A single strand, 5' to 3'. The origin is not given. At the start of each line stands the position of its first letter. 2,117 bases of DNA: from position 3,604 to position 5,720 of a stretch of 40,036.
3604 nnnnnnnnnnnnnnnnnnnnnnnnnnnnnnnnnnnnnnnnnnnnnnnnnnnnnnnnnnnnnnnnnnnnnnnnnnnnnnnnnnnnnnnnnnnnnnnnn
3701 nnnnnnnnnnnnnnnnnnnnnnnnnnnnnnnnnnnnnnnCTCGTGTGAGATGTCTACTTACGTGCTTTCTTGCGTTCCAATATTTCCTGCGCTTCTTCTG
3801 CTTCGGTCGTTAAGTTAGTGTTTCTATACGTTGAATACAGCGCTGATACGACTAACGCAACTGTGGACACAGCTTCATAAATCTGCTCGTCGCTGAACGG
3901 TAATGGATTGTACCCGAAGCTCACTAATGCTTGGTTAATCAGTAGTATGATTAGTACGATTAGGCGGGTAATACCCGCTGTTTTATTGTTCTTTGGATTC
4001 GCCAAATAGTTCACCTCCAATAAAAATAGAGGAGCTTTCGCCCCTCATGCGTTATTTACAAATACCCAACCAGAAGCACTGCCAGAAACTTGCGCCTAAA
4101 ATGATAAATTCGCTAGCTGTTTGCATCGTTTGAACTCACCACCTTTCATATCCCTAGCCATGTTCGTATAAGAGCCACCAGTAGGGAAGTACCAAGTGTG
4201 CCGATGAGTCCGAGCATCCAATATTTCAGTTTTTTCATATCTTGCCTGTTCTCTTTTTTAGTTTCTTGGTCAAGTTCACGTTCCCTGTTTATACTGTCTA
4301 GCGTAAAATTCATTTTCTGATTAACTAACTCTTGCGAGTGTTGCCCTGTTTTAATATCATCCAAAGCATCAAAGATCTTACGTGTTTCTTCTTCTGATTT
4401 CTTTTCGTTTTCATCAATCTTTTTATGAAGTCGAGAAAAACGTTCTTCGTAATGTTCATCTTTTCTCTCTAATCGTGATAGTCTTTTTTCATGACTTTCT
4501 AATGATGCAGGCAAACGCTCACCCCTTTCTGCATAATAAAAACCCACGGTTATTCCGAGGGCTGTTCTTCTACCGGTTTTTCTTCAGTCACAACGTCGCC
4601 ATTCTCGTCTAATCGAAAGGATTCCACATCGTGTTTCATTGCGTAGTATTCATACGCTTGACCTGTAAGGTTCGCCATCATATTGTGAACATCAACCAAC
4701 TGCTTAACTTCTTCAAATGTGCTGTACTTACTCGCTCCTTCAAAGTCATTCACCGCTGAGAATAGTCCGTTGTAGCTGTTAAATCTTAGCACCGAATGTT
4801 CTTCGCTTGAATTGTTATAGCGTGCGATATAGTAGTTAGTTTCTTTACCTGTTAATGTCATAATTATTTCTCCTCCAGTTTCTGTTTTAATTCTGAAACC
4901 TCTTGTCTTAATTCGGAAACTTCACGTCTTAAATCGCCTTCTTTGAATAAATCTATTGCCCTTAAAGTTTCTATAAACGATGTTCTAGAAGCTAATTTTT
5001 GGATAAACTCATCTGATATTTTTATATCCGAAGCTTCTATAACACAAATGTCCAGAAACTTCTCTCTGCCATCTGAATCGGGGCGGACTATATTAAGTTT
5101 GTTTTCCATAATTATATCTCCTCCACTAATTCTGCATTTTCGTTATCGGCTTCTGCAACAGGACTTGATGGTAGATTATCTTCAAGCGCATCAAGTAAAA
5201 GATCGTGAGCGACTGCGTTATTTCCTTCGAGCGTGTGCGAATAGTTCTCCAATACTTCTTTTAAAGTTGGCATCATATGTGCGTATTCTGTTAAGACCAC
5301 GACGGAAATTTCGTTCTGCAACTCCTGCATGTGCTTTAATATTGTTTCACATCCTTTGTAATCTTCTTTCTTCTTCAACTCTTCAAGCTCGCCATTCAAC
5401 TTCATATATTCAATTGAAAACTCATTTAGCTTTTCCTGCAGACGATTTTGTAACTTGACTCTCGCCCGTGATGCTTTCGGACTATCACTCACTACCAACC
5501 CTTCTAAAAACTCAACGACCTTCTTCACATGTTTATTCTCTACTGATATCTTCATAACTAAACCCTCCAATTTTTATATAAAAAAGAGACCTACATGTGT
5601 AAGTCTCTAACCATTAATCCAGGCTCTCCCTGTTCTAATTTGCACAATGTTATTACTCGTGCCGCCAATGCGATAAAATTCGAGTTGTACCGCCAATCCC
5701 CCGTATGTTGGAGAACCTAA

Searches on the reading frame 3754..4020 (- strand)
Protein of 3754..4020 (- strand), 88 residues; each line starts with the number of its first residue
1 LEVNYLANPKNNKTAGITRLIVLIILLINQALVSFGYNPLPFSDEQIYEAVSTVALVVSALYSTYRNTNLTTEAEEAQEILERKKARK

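Call 4: search_protein_families(library=pfam, max_evalue=1, proteins=[window:3754-4020:-])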
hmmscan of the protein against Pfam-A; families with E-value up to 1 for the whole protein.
window:3754-4020:- (88 aa): 2 families
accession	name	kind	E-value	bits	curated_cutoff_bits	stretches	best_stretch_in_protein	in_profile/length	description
PF04688.18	Holin_SPP1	-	2.2e-20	73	27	1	15-83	5-73/74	SPP1 phage holin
PF22268.1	DUF6954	-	0.041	13.9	27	1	19-62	2-45/58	Family of unknown function (DUF6954)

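Call 5: search_protein_families(library=phrogs, max_evalue=1, proteins=[window:3754-4020:-])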
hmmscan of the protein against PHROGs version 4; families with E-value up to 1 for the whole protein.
window:3754-4020:- (88 aa): 4 families
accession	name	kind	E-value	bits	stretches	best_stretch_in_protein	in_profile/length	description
phrog_263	-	lysis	4.2e-26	92.3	1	8-87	19-98/123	holin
phrog_36770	-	unknown function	0.012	17.1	1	6-77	20-93/99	-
phrog_37296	-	unknown function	0.13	13.2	1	12-57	19-61/123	-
phrog_37457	-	unknown function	0.19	12.9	1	33-70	2-37/79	-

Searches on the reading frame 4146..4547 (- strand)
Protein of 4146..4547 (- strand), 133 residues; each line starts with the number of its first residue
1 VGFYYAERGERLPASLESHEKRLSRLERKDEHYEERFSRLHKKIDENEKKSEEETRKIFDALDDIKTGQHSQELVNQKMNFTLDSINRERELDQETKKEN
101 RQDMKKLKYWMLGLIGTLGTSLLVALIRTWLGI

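Call 4: search_protein_families(library=pfam, max_evalue=1, proteins=[window:4146-4547:-])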
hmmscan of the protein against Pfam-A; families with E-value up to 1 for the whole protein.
window:4146-4547:- (133 aa): 6 families
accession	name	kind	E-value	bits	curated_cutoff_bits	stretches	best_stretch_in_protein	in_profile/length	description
PF11166.13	DUF2951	-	1.8e-20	73.4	26.7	1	49-133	14-98/98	Protein of unknown function (DUF2951)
PF10779.14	XhlA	-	0.0058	17.2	34.7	1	10-46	7-43/67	Haemolysin XhlA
PF24525.1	TTC3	-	0.012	15.5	27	1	23-109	7-90/250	TTC3, helical domain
PF24580.1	DUF7607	-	0.053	14.1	27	1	18-63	43-88/110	Domain of unknown function (DUF7607)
PF20990.2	DUF2207_C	-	0.12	12.5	33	1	28-126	48-157/247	Predicted membrane protein (DUF2207) C-terminal domain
PF19585.4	DUF6092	-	0.25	12.1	28.7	1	17-65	31-78/86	Family of unknown function (DUF6092)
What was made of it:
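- The phage already has a tail-anchored coiled-coil protein (DUF2951, 4146..4547) just upstream of its holin (call 4).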

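Call 5: search_protein_families(library=phrogs, max_evalue=1, proteins=[window:4146-4547:-])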
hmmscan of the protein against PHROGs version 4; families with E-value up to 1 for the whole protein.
window:4146-4547:- (133 aa): 14 families
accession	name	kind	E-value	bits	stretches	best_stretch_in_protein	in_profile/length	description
phrog_276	-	unknown function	3.6e-31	108.2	1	44-133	10-99/99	-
phrog_7215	-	unknown function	0.0091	17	1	69-113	44-90/228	-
phrog_25101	-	unknown function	0.043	15.1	1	30-90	116-174/181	-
phrog_33117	-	unknown function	0.081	13.5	1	6-64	36-94/248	-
phrog_33231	-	unknown function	0.083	13.5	1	13-100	96-185/222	-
phrog_250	-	unknown function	0.09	12.9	1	12-78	155-199/367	-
phrog_3556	-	unknown function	0.11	12.5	1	17-115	170-255/276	-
phrog_2990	-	unknown function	0.13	13.5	1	32-109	12-82/133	-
phrog_689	-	lysis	0.15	13.3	0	48-131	4-89/91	holin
phrog_6435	-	tail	0.15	10.3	1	16-124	32-140/2090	tail length tape measure protein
phrog_7025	-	tail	0.35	8.6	1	10-107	206-299/2880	tail length tape measure protein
phrog_2335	-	tail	0.44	9.3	1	20-108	984-1068/1536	tail length tape measure protein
phrog_4704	-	tail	0.72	9.4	1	15-100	39-111/625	tail length tape measure protein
phrog_1107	-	tail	0.75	8.5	1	9-103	651-743/1252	tail length tape measure protein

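Call 9: search_protein_families(library=ncbifam, max_evalue=1, proteins=[window:4146-4547:-])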
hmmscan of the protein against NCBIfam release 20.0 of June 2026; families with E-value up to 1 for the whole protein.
window:4146-4547:- (133 aa): 6 families
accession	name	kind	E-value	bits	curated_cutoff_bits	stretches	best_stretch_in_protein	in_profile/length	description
TIGR04211.1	SH3_and_anchor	equivalog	5.6e-06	26.1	65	1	14-128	66-184/198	TIGR04211 family SH3 domain-containing protein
TIGR02168.1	SMC_prok_B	equivalog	0.027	12.2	567.35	1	11-106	243-341/1181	chromosome segregation protein SMC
NF045487.1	ASRP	equivalog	0.064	11.8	300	1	9-102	364-456/593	archaea-specific SMC-related protein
TIGR02169.1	SMC_prok_A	equivalog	0.13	9.8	729.4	1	14-107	752-846/1165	chromosome segregation protein SMC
NF003454.1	PRK05035.1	equivalog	0.28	9.6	345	1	17-103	450-538/556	electron transport complex subunit RsxC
TIGR04429.1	Phr_nterm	subfamily_domain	0.32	11.5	25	1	104-118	1-15/28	Phr family secreted Rap phosphatase inhibitor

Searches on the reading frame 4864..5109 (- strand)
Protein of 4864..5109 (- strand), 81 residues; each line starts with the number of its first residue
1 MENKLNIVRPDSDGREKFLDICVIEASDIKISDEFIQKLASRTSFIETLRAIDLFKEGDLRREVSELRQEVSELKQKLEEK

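Call 9: search_protein_families(library=ncbifam, max_evalue=1, proteins=[window:4864-5109:-])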
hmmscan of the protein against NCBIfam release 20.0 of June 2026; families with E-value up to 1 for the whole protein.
window:4864-5109:- (81 aa): 1 family
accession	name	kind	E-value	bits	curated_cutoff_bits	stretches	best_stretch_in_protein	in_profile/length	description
NF004629.0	PRK05973.1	equivalog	0.0061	15.6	156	1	14-76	117-177/237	DNA helicase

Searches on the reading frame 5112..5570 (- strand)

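Call 9: search_protein_families(library=ncbifam, max_evalue=1, proteins=[window:5112-5570:-])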
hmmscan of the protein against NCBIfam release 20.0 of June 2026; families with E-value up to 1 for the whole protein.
window:5112-5570:- (152 aa): 4 families
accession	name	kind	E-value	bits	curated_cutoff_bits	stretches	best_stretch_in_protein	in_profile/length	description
NF045976.1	MAG1360_fam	equivalog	2.1e-05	22.7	200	1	40-133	150-244/777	MAG1360 family OppF-related protein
NF047958.1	broad_LIC11966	domain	0.034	14.5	40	0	57-105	45-93/134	LIC11966 family surface protein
NF010756.0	PRK14159.1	equivalog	0.092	12.7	171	1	40-70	31-61/176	nucleotide exchange factor GrpE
NF010535.0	PRK13923.1-3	equivalog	0.11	12.3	257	1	12-81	103-174/193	sporulation-specific transcriptional regulator GerR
